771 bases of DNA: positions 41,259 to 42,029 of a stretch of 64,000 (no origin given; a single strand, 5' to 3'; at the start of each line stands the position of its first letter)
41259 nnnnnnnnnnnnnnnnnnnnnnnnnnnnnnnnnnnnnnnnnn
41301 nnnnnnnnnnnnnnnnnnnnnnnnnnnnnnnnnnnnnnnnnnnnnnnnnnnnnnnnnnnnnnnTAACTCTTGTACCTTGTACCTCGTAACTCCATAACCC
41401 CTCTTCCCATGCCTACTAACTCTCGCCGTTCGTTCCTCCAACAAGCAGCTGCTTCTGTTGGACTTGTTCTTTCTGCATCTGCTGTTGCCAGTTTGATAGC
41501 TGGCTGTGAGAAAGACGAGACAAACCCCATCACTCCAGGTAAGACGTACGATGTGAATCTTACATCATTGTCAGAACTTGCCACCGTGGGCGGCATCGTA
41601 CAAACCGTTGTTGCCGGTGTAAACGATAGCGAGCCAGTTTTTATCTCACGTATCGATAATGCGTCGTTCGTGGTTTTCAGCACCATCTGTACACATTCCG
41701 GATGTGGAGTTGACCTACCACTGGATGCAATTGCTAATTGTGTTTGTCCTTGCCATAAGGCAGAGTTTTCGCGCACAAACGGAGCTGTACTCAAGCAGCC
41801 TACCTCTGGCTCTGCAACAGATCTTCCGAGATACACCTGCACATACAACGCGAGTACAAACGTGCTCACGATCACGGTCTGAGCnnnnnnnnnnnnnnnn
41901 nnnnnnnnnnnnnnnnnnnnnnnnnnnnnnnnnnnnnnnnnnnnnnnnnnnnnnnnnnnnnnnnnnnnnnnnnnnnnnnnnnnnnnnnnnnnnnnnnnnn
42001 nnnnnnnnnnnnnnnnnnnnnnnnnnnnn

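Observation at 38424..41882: Candidate uncharacterised outer-membrane electron-transfer module: Cyc2-like cytochrome-porin, PSCyt1-like lipoprotein, tandem-domain lipoprotein, small membrane protein and Tat-Rieske lipoprotein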

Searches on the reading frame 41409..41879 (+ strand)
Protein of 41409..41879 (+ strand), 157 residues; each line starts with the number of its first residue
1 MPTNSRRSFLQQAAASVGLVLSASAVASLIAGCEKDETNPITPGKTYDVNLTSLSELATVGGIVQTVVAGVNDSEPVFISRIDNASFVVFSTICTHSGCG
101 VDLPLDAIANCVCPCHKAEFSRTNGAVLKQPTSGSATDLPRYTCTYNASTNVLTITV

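Call 3: search_protein_families(library=pfam, max_evalue=1, proteins=[window:41409-41879:+])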
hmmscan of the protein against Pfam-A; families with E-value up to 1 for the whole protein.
seq(157 aa): 2 families
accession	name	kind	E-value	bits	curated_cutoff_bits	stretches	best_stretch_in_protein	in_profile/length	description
PF00355.32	Rieske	-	2.5e-08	34.1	20.3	1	74-135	23-83/88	Rieske [2Fe-2S] domain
PF10399.14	UCR_Fe-S_N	-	0.026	14.4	24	1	4-30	9-35/41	Ubiquitinol-cytochrome C reductase Fe-S subunit TAT signal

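Call 4: search_protein_families(library=ncbifam, max_evalue=1, proteins=[window:41409-41879:+])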
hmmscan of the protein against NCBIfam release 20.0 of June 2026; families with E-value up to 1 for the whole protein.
seq(157 aa): 7 families
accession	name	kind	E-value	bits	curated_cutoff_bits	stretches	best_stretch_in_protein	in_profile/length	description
NF050121.1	bc1_QcrA_actin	exception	2.1e-08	34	275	1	86-126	239-279/319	cytochrome bc1 complex Rieske iron-sulfur subunit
TIGR01416.1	Rieske_proteo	equivalog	6.2e-08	32.8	97.4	2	82-143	104-166/176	ubiquinol-cytochrome c reductase iron-sulfur subunit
NF041174.1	SDX_Thmprot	equivalog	1.4e-07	31.7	170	1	71-137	21-86/109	sulredoxin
TIGR02694.1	arsenite_ox_S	equivalog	2e-07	31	95.65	1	84-157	48-118/129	arsenate reductase (azurin) small subunit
NF010001.0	PRK13474.1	subfamily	1.3e-05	24.6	154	1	29-134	41-145/178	cytochrome b6-f complex iron-sulfur subunit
NF045928.1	Cytb6fFeSPetC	equivalog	2.5e-05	23.7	250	1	62-133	75-145/179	cytochrome b6-f complex iron-sulfur subunit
TIGR01409.1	TAT_signal_seq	domain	0.013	15.8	16.7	1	5-24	2-21/29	twin-arginine translocation signal domain-containing protein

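Call 60: search_solved_structures(query=A2, max_evalue=0.001)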
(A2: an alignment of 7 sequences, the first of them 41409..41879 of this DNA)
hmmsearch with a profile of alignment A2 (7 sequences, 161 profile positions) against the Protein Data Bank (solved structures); distinct sequences matched with E-value up to 0.001: 98 (the best 60 are shown).
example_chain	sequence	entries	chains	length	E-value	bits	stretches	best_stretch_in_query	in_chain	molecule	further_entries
5cxm_A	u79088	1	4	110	3.8e-14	56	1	48-156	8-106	Cytochrome b6/f complex iron-sulfur subunit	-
8hn2_A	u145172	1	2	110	3.1e-13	53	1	76-159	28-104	Cytochrome b6-f complex iron-sulfur subunit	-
2zt9_D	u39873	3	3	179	4.8e-12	49.2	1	51-142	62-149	Cytochrome b6-f complex iron-sulfur subunit 1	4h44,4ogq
2e74_D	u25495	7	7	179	7.1e-11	45.4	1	52-139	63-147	Cytochrome b6-f complex iron-sulfur subunit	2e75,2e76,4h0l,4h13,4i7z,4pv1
7zxy_D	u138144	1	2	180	9.4e-11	45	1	44-139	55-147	Cytochrome b6-f complex iron-sulfur subunit 2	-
1zrt_E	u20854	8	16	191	9.5e-11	44.9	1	87-139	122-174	Ubiquinol-cytochrome c reductase iron-sulfur subunit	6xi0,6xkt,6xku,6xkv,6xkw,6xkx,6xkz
7r0w_D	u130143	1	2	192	1.1e-10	44.7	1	44-139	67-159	Rieske domain, PetC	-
29xz_A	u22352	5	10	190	1.2e-10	44.6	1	87-139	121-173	Ubiquinol-cytochrome c reductase iron-sulfur subunit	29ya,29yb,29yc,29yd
1vf5_D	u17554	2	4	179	1.3e-10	44.5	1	52-139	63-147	RIESKE IRON-SULFUR PROTEIN | Cytochrome b6-f complex iron-sulfur subunit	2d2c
29ye_A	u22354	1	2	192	1.6e-10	44.2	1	87-139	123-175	Ubiquinol-cytochrome c reductase iron-sulfur subunit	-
9rk4_A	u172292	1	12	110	2.5e-10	43.6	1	78-144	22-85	Similar to the Rieske Protein II of bc1 complex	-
3azc_A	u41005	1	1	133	5.6e-10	42.4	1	73-147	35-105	Cytochrome b6-f complex iron-sulfur subunit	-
2yiu_C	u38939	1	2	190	1.2e-09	41.3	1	88-139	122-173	UBIQUINOL-CYTOCHROME C REDUCTASE IRON-SULFUR SUBUNIT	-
9fks_c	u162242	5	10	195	1.4e-09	41.2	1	88-139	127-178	Ubiquinol-cytochrome c reductase iron-sulfur subunit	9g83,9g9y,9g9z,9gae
5j4z_AE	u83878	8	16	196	1.6e-09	40.9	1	84-144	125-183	Cytochrome b-c1 complex subunit Rieske, mitochondrial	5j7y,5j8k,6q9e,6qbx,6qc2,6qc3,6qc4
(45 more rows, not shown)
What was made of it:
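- On PetC3-like stand-alone Rieske lipoprotein: The best solved match is 5cxm (call 60).
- Closest known: PetC3-type stand-alone Rieske lipoprotein of cyanobacteria. Same: Best solved-structure match by sequence, E 3.8e-14 (call 60).
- Closest known: Arsenite oxidase small subunit AioB. Same: Significant sequence match (calls 4, 60).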

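Call 61: find_homologous_proteins(query=window:41409-41879:+, max_evalue=0.001)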
Query seq(157 aa) (157 aa): 43 proteins with E <= 0.001 among 132 candidates.
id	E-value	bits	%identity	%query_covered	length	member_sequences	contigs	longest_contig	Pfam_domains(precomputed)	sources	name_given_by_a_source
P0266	5.1e-95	333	99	100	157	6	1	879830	PF00355.33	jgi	-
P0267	7.2e-77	274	80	100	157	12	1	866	PF00355.33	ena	-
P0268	9.5e-77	273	79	100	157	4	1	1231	PF00355.33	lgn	-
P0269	6.8e-76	271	80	100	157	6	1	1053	PF00355.33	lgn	-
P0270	3.0e-75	269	77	99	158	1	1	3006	PF00355.33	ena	-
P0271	4.5e-75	268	78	99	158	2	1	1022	PF00355.33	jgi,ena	jgi:Rieske Fe-S protein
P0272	2.2e-74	266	78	100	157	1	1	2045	PF00355.33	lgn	-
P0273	8.6e-74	264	78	99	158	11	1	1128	PF00355.33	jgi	jgi:Rieske Fe-S protein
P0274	8.8e-73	261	76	100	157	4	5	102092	PF00355.33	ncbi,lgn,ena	-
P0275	3.1e-71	256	75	100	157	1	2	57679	PF00355.33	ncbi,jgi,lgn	jgi:Rieske Fe-S protein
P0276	3.3e-71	256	74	100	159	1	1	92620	PF00355.33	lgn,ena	-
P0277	1.4e-59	218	64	99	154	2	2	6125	PF00355.33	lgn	-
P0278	2.2e-58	214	59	100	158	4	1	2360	PF00355.33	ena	-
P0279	9.9e-58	212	60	99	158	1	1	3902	PF00355.33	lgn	-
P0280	2.9e-57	210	60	99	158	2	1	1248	PF00355.33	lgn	-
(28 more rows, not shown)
